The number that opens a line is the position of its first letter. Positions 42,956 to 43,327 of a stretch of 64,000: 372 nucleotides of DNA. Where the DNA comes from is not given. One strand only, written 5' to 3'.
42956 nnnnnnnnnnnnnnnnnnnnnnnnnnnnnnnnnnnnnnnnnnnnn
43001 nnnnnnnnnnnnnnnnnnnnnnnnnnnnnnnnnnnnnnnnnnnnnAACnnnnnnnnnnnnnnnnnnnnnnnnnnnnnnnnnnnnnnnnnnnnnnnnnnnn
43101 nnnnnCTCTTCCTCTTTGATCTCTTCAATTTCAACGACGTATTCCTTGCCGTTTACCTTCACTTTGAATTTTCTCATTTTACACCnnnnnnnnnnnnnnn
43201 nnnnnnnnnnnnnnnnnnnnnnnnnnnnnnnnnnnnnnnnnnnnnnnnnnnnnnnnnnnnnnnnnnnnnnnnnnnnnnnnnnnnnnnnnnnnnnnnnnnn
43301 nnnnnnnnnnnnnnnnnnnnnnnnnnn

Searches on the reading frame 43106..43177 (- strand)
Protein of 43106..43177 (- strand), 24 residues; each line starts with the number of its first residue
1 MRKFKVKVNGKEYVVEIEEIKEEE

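Call 50: search_solved_structures(query=A3, max_evalue=10, show_alignments=5)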
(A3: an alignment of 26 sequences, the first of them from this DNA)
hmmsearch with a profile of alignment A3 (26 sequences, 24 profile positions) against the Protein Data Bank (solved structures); distinct sequences matched with E-value up to 10: 18.
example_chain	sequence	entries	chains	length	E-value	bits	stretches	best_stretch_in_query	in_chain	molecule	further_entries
5kkx_A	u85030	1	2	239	0.0049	19.7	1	2-17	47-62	TbpB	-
3vkl_A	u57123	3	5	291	0.027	17.3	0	2-11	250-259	Galectin-8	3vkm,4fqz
4han_A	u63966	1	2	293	0.027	17.3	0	2-11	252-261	Galectin-8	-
31np_A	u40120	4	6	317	0.033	17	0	2-11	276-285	Galectin-8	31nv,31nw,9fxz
2oaw_A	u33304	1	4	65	0.081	15.8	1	5-14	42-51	Spectrin alpha chain, brain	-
2rot_A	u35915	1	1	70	0.089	15.7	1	5-14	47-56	Spectrin alpha chain, brain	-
3mxg_A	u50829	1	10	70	0.19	14.6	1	3-13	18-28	Shiga-like toxin 2 subunit B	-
1r4p_B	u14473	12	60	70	0.19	14.6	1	3-13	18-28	shiga-like toxin type II B subunit | Shiga-like toxin II subunit B | Shiga toxin 2 B subunit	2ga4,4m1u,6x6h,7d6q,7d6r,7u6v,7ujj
6fe4_A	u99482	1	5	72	0.2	14.5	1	3-13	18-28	Shiga-like toxin 2 subunit B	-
8uaw_A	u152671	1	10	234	1.7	11.6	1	3-13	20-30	Shiga toxin II subunit B,6,7-dimethyl-8-ribityllumazine synthase 2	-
7mjb_A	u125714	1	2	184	1.8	11.5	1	4-12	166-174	Nanoluc Luciferase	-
5b0u_A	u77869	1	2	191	1.9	11.4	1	4-12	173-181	Oplophorus-luciferin 2-monooxygenase catalytic subunit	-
4a4f_A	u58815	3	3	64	2.7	10.9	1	10-23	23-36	SURVIVAL OF MOTOR NEURON-RELATED-SPLICING FACTOR 30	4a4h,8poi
7vsx_A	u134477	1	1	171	4.7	10.2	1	4-12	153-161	QLnK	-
5ibo_A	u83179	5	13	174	4.8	10.1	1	4-12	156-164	Oplophorus-luciferin 2-monooxygenase catalytic subunit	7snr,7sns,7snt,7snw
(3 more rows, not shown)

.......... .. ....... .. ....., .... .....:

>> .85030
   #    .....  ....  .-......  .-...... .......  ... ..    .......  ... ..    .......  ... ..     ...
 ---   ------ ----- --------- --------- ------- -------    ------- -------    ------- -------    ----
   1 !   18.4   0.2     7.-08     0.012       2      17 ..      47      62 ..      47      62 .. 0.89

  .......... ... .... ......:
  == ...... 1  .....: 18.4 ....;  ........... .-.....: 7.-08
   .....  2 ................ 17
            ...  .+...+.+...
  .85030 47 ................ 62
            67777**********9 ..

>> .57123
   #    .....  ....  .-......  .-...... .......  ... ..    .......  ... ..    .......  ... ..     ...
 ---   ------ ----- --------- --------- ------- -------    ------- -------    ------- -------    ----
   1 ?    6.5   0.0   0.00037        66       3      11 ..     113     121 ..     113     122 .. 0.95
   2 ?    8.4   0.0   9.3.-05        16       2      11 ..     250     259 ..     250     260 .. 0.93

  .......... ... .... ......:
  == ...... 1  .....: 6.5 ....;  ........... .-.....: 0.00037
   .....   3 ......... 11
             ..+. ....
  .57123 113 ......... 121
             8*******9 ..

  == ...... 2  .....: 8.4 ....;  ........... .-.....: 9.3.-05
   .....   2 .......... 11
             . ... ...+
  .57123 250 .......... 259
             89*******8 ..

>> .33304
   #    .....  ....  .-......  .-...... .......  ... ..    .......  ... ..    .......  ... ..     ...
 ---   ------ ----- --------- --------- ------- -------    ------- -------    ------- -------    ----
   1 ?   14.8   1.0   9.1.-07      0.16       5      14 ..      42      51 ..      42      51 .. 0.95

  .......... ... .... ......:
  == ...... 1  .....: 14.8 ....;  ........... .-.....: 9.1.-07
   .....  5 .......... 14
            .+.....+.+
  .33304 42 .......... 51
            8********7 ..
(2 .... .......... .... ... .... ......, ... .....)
